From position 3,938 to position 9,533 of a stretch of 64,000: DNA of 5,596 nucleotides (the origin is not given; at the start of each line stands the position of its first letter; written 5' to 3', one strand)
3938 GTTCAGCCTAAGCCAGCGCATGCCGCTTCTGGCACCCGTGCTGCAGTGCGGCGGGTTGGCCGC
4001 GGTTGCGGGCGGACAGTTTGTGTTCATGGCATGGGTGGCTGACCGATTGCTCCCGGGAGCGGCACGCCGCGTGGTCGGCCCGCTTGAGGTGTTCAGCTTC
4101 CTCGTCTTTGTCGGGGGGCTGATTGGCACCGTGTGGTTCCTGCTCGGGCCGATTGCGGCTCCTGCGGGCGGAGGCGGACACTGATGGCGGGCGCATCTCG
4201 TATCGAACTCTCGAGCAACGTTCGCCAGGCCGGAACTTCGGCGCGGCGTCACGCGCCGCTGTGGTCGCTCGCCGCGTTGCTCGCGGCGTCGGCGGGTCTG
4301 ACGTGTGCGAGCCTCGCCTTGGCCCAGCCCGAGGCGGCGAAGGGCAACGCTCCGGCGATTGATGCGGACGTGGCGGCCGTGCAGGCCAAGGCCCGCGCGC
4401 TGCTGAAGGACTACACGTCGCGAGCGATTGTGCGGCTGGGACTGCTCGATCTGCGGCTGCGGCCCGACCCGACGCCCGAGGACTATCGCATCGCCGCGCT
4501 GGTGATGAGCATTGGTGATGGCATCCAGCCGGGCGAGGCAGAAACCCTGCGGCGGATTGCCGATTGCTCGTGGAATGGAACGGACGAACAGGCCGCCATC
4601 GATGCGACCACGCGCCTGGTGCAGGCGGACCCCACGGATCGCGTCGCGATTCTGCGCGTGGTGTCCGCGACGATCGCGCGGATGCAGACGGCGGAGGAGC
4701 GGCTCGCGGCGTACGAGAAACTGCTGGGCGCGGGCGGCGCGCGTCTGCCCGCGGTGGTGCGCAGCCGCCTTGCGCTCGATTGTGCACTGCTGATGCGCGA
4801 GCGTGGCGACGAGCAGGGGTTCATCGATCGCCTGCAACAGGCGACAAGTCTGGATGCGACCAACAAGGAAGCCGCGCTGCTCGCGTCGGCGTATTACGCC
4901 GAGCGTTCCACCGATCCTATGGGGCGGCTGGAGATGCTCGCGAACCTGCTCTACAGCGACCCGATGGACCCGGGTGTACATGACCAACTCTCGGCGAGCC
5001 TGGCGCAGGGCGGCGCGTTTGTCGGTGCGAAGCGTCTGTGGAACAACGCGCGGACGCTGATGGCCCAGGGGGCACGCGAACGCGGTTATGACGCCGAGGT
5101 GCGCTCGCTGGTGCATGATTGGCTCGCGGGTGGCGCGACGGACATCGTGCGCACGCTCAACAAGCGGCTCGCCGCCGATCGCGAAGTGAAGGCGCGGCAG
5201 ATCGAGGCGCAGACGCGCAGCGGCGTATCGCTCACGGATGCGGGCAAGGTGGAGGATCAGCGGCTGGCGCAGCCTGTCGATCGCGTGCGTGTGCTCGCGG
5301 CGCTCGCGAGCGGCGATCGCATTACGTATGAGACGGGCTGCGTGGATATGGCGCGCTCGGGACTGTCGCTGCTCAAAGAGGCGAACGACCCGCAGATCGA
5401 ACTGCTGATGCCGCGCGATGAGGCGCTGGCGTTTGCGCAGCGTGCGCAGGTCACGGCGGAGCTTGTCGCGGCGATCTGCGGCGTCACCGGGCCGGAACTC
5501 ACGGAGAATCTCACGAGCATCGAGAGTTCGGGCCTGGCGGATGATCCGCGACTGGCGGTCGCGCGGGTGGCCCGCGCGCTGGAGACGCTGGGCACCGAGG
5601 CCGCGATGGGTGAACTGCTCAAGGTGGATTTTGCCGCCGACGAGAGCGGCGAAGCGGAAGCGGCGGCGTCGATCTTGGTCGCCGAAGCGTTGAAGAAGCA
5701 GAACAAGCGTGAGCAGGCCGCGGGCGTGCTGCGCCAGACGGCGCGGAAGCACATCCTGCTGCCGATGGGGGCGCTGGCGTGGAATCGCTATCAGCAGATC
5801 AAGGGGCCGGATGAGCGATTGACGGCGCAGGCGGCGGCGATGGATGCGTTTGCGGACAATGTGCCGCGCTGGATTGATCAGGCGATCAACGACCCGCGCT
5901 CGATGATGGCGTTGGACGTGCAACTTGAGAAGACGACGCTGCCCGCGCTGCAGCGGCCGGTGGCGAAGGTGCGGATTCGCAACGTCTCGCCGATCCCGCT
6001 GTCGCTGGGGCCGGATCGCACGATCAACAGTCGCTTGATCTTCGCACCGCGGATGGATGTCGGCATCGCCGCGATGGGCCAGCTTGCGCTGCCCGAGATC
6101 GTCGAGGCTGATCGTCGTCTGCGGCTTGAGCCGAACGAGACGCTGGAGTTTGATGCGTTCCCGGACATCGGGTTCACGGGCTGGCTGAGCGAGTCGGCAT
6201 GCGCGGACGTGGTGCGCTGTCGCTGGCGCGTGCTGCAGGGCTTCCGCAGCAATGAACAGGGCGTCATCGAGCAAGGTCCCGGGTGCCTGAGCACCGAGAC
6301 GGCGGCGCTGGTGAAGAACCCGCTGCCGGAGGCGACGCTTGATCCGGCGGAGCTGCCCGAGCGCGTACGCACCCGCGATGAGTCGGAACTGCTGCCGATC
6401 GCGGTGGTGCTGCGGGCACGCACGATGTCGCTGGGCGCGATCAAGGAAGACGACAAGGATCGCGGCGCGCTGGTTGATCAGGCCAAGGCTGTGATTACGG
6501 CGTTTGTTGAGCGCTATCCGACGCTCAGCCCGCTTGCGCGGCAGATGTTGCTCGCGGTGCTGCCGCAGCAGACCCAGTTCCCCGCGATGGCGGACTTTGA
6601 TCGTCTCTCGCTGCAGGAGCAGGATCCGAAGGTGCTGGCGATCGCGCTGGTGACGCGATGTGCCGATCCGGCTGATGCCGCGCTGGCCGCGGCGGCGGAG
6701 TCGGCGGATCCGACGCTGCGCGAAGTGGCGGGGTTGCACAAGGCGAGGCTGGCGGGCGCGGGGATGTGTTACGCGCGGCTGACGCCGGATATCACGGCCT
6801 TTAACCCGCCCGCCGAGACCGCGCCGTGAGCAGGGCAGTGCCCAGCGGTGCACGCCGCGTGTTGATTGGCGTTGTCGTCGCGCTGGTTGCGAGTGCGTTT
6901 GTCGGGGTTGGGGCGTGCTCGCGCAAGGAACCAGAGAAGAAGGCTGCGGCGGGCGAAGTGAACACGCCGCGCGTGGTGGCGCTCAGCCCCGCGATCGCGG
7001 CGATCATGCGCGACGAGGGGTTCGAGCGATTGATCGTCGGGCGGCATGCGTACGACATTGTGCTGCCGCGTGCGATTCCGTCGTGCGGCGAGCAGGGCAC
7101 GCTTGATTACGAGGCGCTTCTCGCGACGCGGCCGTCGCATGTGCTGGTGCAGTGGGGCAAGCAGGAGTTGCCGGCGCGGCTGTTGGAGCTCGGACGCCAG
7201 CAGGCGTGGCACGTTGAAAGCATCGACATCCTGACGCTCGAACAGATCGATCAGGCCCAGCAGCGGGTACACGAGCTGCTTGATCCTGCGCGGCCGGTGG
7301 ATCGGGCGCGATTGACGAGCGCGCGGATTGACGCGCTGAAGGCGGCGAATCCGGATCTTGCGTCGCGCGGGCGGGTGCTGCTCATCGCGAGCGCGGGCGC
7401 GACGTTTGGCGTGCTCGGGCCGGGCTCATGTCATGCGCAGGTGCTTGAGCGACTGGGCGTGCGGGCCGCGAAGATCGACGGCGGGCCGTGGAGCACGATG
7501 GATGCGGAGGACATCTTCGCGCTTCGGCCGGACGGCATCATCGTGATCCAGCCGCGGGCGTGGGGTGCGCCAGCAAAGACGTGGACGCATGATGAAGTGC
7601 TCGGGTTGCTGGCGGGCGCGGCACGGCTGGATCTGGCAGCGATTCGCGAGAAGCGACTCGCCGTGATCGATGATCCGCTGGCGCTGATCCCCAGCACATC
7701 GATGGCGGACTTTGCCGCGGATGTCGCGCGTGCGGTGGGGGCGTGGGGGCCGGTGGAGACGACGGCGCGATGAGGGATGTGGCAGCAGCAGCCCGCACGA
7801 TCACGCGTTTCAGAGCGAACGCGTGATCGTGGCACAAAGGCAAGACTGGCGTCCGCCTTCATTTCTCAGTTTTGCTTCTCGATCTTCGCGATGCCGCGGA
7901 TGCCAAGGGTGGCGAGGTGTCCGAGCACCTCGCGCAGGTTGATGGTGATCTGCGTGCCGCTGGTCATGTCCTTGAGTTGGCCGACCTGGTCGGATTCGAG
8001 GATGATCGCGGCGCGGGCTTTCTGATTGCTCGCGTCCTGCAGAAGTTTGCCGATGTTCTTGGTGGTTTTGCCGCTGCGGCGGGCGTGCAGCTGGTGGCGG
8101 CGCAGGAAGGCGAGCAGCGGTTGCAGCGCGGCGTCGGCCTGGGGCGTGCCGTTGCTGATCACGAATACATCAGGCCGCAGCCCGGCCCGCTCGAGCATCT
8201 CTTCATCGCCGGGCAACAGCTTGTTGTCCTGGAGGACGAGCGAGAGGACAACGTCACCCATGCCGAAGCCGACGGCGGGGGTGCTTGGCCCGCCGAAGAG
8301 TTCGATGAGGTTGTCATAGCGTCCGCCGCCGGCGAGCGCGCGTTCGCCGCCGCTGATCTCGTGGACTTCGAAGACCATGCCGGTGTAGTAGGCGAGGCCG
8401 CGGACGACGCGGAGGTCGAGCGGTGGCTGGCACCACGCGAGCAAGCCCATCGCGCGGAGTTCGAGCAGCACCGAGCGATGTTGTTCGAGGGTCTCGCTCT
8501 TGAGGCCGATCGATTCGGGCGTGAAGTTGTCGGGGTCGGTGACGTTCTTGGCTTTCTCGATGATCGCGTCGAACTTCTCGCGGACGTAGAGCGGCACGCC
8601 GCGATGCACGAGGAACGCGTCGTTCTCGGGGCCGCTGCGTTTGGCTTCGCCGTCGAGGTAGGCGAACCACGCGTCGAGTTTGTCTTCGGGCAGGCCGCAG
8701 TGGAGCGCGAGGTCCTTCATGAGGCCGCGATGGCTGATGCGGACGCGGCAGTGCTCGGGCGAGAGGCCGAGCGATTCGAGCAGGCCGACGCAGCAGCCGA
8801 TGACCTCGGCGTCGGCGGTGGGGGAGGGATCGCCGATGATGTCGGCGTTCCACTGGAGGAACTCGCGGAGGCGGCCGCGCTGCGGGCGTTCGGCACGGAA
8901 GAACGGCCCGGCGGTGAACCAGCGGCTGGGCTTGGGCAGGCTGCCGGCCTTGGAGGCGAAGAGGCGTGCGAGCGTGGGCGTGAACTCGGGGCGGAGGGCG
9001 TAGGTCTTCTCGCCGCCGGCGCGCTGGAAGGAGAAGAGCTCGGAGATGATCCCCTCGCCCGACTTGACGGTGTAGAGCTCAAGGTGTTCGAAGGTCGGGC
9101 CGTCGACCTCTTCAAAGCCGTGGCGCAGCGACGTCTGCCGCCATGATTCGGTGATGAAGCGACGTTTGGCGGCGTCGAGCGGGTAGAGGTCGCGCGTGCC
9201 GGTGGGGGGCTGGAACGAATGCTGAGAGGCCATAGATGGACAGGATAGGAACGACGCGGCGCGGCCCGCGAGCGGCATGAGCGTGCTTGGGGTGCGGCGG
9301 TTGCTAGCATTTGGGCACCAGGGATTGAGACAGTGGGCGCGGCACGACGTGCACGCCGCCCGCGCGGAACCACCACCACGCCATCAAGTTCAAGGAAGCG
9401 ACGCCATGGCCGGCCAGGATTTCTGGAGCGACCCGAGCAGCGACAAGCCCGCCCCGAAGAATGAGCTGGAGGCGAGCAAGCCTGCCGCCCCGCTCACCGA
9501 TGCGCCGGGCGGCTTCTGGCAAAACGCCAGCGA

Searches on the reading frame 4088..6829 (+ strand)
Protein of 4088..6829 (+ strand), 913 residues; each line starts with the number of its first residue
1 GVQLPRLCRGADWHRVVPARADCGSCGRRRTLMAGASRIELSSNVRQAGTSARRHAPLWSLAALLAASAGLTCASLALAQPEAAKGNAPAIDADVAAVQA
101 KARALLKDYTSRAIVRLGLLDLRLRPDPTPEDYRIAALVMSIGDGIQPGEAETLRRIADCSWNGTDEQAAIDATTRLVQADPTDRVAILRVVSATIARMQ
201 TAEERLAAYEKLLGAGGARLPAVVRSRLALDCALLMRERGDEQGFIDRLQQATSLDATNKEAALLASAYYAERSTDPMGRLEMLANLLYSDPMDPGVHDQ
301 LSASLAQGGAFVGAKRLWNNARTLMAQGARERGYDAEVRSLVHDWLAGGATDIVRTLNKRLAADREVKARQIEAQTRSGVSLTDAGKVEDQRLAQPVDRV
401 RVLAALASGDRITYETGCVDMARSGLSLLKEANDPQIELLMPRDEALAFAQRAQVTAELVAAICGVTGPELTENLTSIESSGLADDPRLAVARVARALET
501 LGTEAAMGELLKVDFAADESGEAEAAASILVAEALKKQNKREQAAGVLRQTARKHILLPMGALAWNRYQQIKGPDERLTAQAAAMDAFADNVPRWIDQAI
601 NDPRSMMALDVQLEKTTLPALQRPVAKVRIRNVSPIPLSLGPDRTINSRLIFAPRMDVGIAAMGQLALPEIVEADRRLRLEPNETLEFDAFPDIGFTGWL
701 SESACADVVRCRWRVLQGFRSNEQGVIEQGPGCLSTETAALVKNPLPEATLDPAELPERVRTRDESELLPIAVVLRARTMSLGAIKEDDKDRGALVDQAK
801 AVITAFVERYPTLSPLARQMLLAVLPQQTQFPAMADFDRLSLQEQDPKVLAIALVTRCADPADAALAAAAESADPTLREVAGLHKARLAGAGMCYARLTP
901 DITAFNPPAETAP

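Call 17: search_protein_families(library=pfam, proteins=[window:4088-6829:+], max_evalue=0.0001)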
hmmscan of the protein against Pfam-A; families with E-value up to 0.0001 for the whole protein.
window:4088-6829:+ (913 aa): 0 families

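Call 40: search_protein_families(library=pfam, proteins=[window:4088-6829:+], max_evalue=0.05)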
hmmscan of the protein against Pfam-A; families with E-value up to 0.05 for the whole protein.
window:4088-6829:+ (913 aa): 1 family
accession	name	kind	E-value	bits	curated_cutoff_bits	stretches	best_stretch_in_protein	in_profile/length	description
PF13174.12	TPR_6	-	0.0013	19.7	26.3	0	532-555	7-30/33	Tetratricopeptide repeat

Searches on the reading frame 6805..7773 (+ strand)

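Call 17: search_protein_families(library=pfam, proteins=[window:6805-7773:+], max_evalue=0.0001)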
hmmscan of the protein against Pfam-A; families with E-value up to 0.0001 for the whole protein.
window:6805-7773:+ (322 aa): 1 family
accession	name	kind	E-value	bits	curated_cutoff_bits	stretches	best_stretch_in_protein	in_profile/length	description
PF01497.23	Peripla_BP_2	-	9.1e-07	29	27.5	0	57-116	1-65/235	Periplasmic binding protein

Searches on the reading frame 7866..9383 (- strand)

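Call 17: search_protein_families(library=pfam, proteins=[window:7866-9383:-], max_evalue=0.0001)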
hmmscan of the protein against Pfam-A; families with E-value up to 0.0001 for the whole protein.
window:7866-9383:- (505 aa): 2 families
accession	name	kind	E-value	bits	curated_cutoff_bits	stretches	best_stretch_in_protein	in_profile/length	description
PF13393.11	tRNA-synt_His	-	3.5e-43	148.5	25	1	62-375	1-303/308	Histidyl-tRNA synthetase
PF00587.30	tRNA-synt_2b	-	6.7e-07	30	29.3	1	125-211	8-100/179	tRNA synthetase class II core domain (G, H, P, S and T)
